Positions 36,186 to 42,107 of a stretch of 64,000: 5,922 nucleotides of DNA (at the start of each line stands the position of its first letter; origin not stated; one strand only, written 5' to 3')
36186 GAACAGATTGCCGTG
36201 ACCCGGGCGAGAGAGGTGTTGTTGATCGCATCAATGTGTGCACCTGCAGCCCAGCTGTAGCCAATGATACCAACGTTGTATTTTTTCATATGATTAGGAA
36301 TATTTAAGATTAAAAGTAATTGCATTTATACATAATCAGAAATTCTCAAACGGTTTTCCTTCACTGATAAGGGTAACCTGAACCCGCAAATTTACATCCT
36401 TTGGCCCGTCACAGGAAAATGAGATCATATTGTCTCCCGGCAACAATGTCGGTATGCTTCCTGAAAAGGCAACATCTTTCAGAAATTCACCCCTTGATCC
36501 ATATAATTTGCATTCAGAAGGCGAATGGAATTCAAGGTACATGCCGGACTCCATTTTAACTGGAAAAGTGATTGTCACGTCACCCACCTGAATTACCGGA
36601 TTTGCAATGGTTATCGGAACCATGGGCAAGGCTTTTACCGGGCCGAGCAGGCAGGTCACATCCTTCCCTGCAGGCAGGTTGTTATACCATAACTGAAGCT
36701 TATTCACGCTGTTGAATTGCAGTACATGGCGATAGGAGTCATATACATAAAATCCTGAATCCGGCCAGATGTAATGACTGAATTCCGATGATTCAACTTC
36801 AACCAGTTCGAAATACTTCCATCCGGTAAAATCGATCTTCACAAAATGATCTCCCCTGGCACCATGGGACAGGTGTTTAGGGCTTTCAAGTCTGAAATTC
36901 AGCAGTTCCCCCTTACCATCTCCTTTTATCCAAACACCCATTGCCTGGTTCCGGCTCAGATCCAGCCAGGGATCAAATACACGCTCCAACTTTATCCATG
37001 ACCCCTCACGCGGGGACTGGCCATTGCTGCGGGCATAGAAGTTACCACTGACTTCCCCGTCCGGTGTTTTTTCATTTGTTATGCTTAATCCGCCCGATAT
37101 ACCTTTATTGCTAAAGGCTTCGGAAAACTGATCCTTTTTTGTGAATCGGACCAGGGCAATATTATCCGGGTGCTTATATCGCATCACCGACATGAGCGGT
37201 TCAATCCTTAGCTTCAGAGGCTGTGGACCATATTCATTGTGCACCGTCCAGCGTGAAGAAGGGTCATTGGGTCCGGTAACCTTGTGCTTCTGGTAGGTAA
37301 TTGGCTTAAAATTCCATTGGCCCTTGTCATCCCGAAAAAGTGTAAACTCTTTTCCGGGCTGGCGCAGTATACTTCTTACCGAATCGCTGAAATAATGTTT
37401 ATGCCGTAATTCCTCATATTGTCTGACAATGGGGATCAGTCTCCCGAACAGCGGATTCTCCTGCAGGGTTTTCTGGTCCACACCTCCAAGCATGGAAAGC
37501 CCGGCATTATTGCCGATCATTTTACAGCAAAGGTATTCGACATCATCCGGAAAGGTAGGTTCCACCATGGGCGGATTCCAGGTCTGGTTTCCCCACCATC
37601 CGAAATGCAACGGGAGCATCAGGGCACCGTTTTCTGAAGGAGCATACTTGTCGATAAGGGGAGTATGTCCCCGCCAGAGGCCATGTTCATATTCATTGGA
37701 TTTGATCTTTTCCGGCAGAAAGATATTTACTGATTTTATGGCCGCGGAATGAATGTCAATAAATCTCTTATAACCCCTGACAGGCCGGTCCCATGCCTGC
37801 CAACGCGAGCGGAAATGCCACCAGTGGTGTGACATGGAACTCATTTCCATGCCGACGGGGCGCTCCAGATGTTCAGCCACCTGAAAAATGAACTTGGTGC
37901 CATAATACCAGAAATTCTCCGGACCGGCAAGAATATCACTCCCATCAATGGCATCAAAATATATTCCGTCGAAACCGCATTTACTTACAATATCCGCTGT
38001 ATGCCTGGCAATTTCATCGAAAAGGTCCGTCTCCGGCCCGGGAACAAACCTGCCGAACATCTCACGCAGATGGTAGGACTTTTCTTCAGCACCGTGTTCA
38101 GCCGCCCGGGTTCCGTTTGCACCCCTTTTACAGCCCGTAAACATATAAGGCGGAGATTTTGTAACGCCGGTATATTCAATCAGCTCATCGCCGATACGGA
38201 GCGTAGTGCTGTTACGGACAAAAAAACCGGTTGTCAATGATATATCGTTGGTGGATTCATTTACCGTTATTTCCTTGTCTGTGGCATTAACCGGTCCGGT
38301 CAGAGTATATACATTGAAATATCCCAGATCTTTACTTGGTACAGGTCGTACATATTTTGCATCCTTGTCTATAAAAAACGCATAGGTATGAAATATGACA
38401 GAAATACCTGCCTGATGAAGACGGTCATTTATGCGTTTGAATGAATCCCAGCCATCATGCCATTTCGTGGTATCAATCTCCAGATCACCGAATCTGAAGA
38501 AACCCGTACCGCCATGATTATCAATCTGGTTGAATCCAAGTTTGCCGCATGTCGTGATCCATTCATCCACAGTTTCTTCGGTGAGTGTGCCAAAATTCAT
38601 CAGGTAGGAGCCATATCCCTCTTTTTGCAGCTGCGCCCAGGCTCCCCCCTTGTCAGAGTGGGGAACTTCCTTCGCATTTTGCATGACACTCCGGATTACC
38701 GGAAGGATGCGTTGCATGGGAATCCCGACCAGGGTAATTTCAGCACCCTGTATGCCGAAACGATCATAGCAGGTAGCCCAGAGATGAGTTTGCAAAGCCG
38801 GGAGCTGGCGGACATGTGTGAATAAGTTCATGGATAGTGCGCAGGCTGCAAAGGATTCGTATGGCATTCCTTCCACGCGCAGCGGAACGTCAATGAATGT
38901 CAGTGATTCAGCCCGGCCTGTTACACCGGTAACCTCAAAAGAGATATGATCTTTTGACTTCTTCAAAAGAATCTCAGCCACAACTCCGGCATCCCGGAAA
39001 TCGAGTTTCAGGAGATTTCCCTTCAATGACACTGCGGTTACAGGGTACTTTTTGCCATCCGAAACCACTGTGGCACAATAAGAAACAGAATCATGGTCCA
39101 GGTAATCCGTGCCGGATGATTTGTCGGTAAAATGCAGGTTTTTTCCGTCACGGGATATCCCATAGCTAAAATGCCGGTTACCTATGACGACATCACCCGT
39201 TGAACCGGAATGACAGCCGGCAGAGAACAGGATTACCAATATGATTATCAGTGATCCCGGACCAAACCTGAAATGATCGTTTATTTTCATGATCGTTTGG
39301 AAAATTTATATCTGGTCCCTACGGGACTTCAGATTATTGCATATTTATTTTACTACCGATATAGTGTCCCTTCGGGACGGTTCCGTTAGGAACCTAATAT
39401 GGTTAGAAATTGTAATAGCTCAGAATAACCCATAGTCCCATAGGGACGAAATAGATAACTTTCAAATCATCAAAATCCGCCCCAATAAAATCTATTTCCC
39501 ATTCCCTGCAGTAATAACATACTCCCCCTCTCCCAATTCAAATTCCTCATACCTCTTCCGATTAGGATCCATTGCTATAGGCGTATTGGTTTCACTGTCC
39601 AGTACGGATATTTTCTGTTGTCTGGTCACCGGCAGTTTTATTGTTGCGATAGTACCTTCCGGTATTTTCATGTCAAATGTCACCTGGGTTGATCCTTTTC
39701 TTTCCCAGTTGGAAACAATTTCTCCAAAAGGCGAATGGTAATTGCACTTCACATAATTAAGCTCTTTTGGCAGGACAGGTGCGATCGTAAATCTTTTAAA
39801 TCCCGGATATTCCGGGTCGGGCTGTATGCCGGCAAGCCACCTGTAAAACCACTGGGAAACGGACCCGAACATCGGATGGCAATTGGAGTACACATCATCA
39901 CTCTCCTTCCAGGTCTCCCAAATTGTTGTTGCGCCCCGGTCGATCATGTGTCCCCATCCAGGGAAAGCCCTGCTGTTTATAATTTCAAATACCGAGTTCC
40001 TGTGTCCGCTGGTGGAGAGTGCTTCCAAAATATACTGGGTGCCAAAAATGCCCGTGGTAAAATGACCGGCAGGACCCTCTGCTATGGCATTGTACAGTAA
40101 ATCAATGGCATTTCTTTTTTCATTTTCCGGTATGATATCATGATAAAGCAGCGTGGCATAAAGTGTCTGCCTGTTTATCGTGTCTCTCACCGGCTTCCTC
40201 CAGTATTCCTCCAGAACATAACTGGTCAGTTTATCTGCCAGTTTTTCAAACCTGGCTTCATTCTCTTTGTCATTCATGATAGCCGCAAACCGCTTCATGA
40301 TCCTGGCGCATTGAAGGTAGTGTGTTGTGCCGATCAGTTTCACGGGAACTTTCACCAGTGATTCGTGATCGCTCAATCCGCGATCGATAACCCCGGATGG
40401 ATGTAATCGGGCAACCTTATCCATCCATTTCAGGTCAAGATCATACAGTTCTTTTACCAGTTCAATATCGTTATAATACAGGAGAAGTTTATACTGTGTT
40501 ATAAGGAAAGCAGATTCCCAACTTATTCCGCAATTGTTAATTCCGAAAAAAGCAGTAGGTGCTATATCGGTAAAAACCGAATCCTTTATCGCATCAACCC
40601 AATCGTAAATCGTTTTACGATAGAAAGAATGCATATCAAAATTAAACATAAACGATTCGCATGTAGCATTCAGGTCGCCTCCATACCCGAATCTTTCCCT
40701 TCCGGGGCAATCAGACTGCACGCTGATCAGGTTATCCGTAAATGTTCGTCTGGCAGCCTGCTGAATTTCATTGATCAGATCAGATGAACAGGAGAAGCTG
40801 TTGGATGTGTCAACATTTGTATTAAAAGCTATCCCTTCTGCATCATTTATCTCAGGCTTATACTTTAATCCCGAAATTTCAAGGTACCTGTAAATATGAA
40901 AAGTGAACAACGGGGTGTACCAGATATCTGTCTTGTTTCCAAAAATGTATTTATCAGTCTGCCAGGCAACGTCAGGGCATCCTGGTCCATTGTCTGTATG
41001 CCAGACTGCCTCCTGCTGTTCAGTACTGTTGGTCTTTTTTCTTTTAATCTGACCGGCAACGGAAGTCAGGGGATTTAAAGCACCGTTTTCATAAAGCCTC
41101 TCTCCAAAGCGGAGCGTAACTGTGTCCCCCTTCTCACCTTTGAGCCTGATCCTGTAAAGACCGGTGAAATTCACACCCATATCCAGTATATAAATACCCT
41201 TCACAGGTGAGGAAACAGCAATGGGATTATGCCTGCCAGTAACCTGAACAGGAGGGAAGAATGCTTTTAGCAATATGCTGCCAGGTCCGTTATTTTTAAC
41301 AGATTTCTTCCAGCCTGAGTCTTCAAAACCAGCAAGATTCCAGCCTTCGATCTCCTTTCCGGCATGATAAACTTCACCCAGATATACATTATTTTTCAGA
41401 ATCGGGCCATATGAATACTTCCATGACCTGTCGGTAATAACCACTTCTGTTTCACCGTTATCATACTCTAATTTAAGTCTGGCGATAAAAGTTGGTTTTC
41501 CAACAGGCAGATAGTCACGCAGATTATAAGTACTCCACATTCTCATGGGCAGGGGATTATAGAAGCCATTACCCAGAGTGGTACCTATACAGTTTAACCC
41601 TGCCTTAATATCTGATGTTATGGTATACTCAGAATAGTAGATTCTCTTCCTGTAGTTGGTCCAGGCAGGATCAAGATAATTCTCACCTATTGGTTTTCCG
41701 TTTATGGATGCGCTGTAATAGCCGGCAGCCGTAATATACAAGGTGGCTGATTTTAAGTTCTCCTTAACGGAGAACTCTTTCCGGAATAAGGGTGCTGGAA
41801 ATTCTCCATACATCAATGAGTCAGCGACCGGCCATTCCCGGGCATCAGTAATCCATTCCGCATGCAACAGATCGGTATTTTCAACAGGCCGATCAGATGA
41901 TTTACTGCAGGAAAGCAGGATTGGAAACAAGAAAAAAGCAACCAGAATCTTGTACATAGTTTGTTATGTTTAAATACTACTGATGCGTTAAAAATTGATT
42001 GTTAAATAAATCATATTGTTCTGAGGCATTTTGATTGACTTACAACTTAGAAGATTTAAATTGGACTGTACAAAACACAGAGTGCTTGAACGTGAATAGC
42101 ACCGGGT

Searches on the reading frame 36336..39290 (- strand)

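Call 5: search_protein_families(library=pfam, proteins=[window:36336-39290:-], max_evalue=0.001)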
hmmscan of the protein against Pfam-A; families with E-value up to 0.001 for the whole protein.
window:36336-39290:- (984 aa): 0 families

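Call 47: search_protein_families(library=pfam, proteins=[window:36336-39290:-], max_evalue=0.01)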
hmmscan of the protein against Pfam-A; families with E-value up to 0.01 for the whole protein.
window:36336-39290:- (984 aa): 1 family
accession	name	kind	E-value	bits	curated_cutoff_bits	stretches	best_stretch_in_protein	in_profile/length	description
PF03425.19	CBM_11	-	0.0027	18.2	27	1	776-840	75-141/182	Carbohydrate binding domain (family 11)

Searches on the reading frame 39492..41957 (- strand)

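Call 5: search_protein_families(library=pfam, proteins=[window:39492-41957:-], max_evalue=0.001)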
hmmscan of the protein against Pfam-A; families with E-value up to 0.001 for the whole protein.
window:39492-41957:- (821 aa): 4 families
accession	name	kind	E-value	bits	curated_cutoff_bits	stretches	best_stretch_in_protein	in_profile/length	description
PF17389.8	Bac_rhamnosid6H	-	2.8e-64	218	24.5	1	386-706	4-337/339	Bacterial alpha-L-rhamnosidase 6 hairpin glycosidase domain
PF08531.16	Bac_rhamnosid_N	-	7.4e-48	163.1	25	1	67-240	2-171/172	Alpha-L-rhamnosidase N-terminal domain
PF17390.7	Bac_rhamnosid_C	-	1.1e-16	60.8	22.1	1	710-784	1-72/78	Bacterial alpha-L-rhamnosidase C-terminal domain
PF05592.18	Bac_rhamnosid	-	2.1e-14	53.7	22.2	1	254-369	6-92/102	Bacterial alpha-L-rhamnosidase concanavalin-like domain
